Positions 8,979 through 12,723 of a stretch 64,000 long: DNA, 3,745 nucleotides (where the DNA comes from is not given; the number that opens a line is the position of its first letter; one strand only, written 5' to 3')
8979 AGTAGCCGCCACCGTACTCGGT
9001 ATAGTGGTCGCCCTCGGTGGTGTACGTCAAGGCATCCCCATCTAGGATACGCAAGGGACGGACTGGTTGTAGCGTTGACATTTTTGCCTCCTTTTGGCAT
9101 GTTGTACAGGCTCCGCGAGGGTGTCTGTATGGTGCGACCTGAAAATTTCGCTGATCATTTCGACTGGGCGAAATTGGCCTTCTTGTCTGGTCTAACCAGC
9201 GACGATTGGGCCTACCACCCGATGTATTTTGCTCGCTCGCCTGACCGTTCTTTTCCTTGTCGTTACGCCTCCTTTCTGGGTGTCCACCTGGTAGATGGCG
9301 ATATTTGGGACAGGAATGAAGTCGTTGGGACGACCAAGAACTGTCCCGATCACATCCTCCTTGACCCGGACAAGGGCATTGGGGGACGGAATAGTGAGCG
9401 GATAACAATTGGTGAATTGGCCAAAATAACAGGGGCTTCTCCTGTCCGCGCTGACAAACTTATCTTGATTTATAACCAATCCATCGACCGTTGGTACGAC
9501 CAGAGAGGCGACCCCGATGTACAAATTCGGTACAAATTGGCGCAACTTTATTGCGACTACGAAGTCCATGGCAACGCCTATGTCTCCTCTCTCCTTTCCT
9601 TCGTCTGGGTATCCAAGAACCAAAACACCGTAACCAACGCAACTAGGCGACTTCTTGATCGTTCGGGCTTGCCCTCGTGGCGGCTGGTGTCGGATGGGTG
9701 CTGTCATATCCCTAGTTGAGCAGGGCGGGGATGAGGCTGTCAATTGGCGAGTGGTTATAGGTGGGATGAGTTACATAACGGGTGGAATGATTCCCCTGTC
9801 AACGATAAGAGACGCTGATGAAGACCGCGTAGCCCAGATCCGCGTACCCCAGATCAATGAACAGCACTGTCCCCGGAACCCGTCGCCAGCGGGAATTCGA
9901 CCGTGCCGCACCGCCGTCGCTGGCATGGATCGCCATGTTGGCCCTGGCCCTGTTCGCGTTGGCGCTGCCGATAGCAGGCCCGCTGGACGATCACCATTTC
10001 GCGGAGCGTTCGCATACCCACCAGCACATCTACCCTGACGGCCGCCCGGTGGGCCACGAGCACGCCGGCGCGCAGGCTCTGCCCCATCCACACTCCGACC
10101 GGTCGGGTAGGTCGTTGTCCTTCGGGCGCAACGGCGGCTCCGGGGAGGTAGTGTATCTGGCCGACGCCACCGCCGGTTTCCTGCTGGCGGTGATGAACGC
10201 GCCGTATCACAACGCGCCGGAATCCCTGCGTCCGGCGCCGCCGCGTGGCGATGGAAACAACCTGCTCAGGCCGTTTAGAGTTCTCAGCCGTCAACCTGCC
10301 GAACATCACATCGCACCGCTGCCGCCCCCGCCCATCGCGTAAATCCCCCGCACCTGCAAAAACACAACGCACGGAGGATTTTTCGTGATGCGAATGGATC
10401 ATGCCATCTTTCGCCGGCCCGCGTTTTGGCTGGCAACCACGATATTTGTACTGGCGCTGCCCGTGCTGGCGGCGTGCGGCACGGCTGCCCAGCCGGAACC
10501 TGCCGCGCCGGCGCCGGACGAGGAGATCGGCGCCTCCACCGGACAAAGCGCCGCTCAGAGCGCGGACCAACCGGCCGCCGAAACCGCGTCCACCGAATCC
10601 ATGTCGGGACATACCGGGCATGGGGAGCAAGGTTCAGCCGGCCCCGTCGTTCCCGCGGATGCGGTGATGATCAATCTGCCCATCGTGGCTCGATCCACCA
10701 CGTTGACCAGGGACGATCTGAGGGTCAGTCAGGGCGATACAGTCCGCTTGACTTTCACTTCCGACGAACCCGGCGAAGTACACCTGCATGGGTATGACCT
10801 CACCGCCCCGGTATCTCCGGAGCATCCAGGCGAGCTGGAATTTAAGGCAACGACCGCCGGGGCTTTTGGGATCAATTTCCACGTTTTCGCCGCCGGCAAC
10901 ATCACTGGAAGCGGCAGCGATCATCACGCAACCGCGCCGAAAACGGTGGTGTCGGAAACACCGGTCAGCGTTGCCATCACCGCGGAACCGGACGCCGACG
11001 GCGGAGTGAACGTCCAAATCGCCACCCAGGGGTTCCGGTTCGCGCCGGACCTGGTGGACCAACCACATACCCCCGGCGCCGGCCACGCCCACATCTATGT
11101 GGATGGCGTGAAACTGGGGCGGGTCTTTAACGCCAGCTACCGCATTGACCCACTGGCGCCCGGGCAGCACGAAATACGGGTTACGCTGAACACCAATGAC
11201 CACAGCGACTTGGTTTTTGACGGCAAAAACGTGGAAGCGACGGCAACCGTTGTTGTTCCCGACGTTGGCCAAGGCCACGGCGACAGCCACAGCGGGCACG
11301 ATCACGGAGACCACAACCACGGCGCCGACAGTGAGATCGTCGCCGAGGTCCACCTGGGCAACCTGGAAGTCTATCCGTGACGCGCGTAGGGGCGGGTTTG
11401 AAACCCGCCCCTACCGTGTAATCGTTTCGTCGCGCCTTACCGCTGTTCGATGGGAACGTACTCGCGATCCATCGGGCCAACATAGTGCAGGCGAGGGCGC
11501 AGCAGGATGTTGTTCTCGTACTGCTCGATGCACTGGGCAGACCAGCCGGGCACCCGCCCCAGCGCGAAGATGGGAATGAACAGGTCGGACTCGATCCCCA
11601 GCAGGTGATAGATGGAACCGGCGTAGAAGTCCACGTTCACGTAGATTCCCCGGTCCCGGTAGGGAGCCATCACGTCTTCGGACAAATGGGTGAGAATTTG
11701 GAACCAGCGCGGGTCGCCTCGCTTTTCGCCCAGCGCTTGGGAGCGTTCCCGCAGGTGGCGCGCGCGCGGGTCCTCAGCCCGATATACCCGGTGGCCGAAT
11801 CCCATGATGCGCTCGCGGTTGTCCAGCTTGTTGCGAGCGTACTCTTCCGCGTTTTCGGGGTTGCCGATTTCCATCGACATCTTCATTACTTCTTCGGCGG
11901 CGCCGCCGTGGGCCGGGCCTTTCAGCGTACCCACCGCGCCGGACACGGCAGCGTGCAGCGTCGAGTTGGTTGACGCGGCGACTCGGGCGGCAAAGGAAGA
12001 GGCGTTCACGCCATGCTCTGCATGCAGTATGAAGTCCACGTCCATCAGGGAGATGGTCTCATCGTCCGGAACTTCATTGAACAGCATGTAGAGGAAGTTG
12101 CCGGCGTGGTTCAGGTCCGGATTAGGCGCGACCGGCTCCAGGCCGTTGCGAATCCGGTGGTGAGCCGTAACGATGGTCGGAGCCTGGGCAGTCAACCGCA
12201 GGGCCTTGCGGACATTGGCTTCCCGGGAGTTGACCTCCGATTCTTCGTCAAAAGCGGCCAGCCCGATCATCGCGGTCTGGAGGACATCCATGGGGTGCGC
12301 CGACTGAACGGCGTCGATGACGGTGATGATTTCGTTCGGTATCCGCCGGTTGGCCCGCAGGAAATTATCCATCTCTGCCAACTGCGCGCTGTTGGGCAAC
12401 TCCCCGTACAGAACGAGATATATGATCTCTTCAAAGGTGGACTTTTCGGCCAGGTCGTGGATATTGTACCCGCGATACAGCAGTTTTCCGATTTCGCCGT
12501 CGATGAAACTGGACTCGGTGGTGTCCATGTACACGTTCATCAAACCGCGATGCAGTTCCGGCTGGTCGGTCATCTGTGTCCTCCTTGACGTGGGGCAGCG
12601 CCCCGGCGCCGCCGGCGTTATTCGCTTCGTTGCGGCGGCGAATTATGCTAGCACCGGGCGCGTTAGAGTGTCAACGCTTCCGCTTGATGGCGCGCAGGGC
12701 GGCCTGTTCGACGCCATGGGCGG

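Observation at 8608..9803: Transposon-like 1.18-kb cassette with 36-nt terminal IRs, 8-bp target duplication and two unknown divergent genes but no transposase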

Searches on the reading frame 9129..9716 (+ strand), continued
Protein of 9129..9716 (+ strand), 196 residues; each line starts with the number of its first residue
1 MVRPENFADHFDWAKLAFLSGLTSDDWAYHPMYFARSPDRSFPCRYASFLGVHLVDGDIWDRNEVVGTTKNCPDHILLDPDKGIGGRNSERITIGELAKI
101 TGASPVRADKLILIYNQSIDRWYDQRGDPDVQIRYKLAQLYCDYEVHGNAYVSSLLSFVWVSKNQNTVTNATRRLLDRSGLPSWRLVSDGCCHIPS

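Call 48: fold_search(model_id=the predicted structure, library=pdb)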
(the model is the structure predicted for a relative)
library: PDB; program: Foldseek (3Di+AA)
matches with E <= 10: 903; with E <= 0.001: 0
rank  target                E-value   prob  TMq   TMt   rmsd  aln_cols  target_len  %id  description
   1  9fl4_A                4.0e-03  0.97  0.41  0.42   7.0       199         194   12  compound 5b bound KMT9 crystal structure (released 2025-06-18)
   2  6h1d_A                5.7e-03  0.91  0.39  0.37   7.3       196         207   12  Crystal structure of C21orf127-TRMT112 in complex with SAH (released 2019-05-22)
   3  1n8p_A                2.1e-02  0.82  0.38  0.23   7.2       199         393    9  Crystal Structure of cystathionine gamma-lyase from yeast (released 2002-12-04)
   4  3nys                  2.2e-02  0.66  0.35  0.23   8.5       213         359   10  X-ray structure of the K185A mutant of WbpE (WlbE) from pseudomonas aeruginosa in complex with PLP at 1.45 angstrom reso (released 2010-07-28)
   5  1gc0_A                2.6e-02  0.60  0.34  0.22   8.7       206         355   13  CRYSTAL STRUCTURE OF THE PYRIDOXAL-5'-PHOSPHATE DEPENDENT L-METHIONINE GAMMA-LYASE FROM PSEUDOMONAS PUTIDA (released 2002-05-08)
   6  5x30_D                2.9e-02  0.63  0.35  0.21   8.4       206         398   13  Crystal structure of Pseudomonas putida methionine gamma-lyase C116H mutant with L-homocysteine intermediates. (released 2017-04-12)
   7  3nyu_B                3.1e-02  0.63  0.36  0.23   8.5       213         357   10  X-ray crystal structure of the Wbpe (WlbE) aminotransferase from pseudomonas aeruginosa as the PLP internal aldimine a (released 2010-07-28)
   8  7kz6_A                3.8e-02  0.33  0.31  0.18   9.8       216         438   11  Crystal structure of KabA from Bacillus cereus UW85 with bound cofactor PMP (released 2021-05-26)
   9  3qi6_B                4.8e-02  0.60  0.36  0.23   7.3       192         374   11  Crystal Structure of Cystathionine gamma-synthase MetB (Cgs) from Mycobacterium ulcerans Agy99 (released 2011-03-02)
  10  3nu8_A                4.8e-02  0.44  0.32  0.21   7.7       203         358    9  WbpE, an Aminotransferase from Pseudomonas aeruginosa Involved in O-antigen Assembly in Complex with the Internal Aldi (released 2010-07-28)
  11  7f1p_C                4.8e-02  0.44  0.33  0.20   8.5       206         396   12  Crystal structure of Pseudomonas putida methionine gamma-lyase Q349S mutant ligand-free form. (released 2022-04-20)
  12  3w1h_E                4.8e-02  0.35  0.32  0.19   8.7       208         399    9  Crystal structure of the selenocysteine synthase SelA from Aquifex aeolicus (released 2013-06-05)
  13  3vk3_A                5.1e-02  0.57  0.35  0.21   8.2       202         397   14  Crystal Structure of L-Methionine gamma-Lyase from Pseudomonas putida C116H Mutant Complexed with L-methionine (released 2012-09-19)
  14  3vk2_B                5.8e-02  0.54  0.35  0.21   8.3       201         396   13  Crystal Structure of L-Methionine gamma-Lyase from Pseudomonas putida C116H Mutant. (released 2012-09-19)
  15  8uzw_J                6.1e-02  0.66  0.41  0.26   7.1       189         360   12  Selenocysteine synthase- SelA (released 2024-04-24)
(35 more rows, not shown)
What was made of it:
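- On Class I SAM-dependent methyltransferase (ORF B): The best Foldseek PDB hit has E 4e-3 and TM 0.41 (call 48).
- Closest known: Class I SAM-dependent methyltransferases. Same: The best, weak Foldseek hits are 9fl4_A and 6h1d_A (E 4e-3 to 6e-3, TM about 0.4; call 48).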

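Call 49: fold_search(model_id=the predicted structure, library=viral)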
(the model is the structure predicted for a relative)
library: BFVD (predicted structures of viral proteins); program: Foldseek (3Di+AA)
matches with E <= 10: 505; with E <= 0.001: 0
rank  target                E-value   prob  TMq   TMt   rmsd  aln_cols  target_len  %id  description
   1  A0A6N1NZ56            2.6e-03  0.91  0.36  0.28   8.1       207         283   13  Spermidine synthase [Tupanvirus soda lake]
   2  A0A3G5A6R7            6.0e-03  0.69  0.34  0.23   8.0       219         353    8  Chromatin organization modifier chromo domain protein [Hyperionvirus sp.]
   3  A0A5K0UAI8            7.2e-03  0.91  0.41  0.34   6.6       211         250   12  Uncharacterized protein [Yasminevirus sp. GU-2018]
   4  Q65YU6                1.3e-02  0.25  0.24  0.21  17.3       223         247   15  Uncharacterized protein VP10 [Cryphonectria parasitica mycoreovirus 1 (strain 9B21)]
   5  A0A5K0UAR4            1.3e-02  0.95  0.47  0.33   5.9       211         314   11  Uncharacterized protein [Yasminevirus sp. GU-2018]
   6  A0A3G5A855            1.7e-02  0.92  0.46  0.33   6.4       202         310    8  Uncharacterized protein [Hyperionvirus sp.]
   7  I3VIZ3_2              2.8e-02  0.72  0.39  0.10   8.4       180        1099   11  RNA-directed RNA polymerase [Sunshine Coast virus]
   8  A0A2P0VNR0            4.0e-02  0.69  0.44  0.32  11.0       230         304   11  Chromo domain-containing protein [Tetraselmis virus 1]
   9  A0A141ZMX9            5.0e-02  0.57  0.30  0.32   6.2       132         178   17  (no name in the UniProt tables at hand)
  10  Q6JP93                6.8e-02  0.25  0.23  0.19   8.5       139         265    9  Uncharacterized protein [Neodiprion lecontei nucleopolyhedrovirus (strain Canada)]
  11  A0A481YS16            8.2e-02  0.66  0.41  0.43   7.1       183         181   11  Methyltransferase domain protein [Iridovirus LCIVAC01]
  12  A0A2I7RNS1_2          8.2e-02  0.51  0.36  0.09   7.8       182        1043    9  (no name in the UniProt tables at hand)
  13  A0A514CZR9            9.3e-02  0.28  0.33  0.12   7.3       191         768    8  Uncharacterized protein [Narnavirus sp.]
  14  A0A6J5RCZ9            1.0e-01  0.57  0.39  0.37   7.4       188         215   12  AdoMet_MTases domain containing protein [uncultured Caudovirales phage]
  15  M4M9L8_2              1.2e-01  0.33  0.34  0.09   7.0       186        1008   10  (no name in the UniProt tables at hand)
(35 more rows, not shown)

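Call 58: search_protein_families(library=phrogs, proteins=[window:9129-9716:+], max_evalue=1)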
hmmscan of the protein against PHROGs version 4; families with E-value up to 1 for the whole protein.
window:9129-9716:+ (196 aa): 0 families

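Call 73: find_related_loci(query=A3, collection=viral_contigs, flank=5000)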
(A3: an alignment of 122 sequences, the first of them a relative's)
Query A3 (196 aa) in viral_contigs; peptide patterns used: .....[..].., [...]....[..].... (x = any residue, [..] = any of these).
22 stretches matched a pattern, but none encodes a relative of the query by tblastn (E <= 1e-3).

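Call 74: search_dna_similar(query=P0001, collection=plasmids, mode=protein, max_evalue=0.001)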
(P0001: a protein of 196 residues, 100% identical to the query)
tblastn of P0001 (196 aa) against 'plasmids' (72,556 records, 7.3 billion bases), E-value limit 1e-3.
No match.
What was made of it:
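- The family is absent from IMG/VR viral contigs and from plasmids (calls 73, 74).
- Tried and rejected: The family is absent from IMG/VR (call 73) and from plasmids (call 74).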

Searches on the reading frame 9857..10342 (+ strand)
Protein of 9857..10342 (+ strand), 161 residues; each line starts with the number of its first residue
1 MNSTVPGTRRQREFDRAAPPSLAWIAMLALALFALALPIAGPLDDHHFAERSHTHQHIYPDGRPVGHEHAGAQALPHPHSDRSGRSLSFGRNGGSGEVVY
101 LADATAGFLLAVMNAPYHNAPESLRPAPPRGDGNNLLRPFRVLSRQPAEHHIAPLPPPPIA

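Call 22: find_encoding_contigs(protein=window:9857-10342:+, flank=4000, max_places=10)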
Protein window:9857-10342:+ (161 aa): 6 contigs read that carry it; 5 places shown.
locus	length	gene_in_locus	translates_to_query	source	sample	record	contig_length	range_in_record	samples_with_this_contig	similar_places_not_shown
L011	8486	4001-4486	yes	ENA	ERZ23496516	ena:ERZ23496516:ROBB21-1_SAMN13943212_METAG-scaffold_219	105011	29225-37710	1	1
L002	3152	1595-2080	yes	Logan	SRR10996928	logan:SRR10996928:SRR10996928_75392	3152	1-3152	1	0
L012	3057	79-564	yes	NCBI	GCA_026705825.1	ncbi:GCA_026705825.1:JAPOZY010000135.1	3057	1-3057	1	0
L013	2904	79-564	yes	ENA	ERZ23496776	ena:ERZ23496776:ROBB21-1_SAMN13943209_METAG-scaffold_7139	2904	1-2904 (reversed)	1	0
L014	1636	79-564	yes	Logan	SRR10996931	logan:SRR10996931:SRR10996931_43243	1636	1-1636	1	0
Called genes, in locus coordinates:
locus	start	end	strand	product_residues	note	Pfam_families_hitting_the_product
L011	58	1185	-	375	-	PF07394:DUF1501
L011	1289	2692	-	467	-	PF08811:DUF1800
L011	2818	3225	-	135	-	-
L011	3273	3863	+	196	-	-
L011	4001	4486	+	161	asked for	-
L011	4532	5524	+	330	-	-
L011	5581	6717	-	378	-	PF00285:Citrate_synt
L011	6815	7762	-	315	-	PF02779:Transket_pyr, PF22613:Transketolase_C_1 (faint), PF02780:Transketolase_C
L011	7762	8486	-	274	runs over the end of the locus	PF13292:DXP_synthase_N, PF00456:Transketolase_N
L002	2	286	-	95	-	?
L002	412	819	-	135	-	-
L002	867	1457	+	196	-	-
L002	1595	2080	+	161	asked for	-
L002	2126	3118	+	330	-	-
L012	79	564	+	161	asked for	-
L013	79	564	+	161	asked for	-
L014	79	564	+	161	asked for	-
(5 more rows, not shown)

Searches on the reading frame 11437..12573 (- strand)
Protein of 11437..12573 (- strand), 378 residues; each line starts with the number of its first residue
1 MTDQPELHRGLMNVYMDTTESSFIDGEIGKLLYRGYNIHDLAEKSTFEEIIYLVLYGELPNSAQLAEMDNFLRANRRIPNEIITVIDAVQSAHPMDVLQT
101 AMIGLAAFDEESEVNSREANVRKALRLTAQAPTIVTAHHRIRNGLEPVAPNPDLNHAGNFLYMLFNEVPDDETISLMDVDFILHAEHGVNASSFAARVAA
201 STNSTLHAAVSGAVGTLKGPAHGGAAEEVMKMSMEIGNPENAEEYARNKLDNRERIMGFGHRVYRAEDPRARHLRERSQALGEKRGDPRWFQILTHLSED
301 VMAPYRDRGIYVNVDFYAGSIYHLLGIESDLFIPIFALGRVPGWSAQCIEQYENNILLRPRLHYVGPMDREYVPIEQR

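Call 53: list_cluster_members(proteins=[window:11437-12573:-, window:7145-8548:-, window:9857-10342:+, window:8677-9081:-])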
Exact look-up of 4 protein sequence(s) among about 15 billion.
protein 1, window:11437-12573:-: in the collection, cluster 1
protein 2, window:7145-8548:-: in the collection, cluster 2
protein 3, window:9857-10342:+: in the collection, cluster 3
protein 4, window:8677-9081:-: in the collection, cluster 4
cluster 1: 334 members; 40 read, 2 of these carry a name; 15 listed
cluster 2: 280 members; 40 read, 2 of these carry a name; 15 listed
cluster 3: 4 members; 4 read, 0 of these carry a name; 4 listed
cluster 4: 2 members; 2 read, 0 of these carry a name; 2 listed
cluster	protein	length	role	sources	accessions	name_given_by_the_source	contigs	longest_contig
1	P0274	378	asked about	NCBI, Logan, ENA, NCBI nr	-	-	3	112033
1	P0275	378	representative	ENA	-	-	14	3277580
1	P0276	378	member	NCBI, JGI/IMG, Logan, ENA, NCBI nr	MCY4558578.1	MAG: citrate (Si)-synthase [Chloroflexi bacterium] | citrate (Si)-synthase [Chloroflexota bacterium]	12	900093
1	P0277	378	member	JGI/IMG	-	citrate synthase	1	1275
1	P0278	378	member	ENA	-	-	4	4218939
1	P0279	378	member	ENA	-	-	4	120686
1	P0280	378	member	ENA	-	-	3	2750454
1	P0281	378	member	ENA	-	-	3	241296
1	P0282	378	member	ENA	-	-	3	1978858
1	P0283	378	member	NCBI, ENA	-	-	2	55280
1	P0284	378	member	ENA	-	-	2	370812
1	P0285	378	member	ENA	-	-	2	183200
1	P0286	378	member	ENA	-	-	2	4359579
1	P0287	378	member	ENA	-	-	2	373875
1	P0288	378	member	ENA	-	-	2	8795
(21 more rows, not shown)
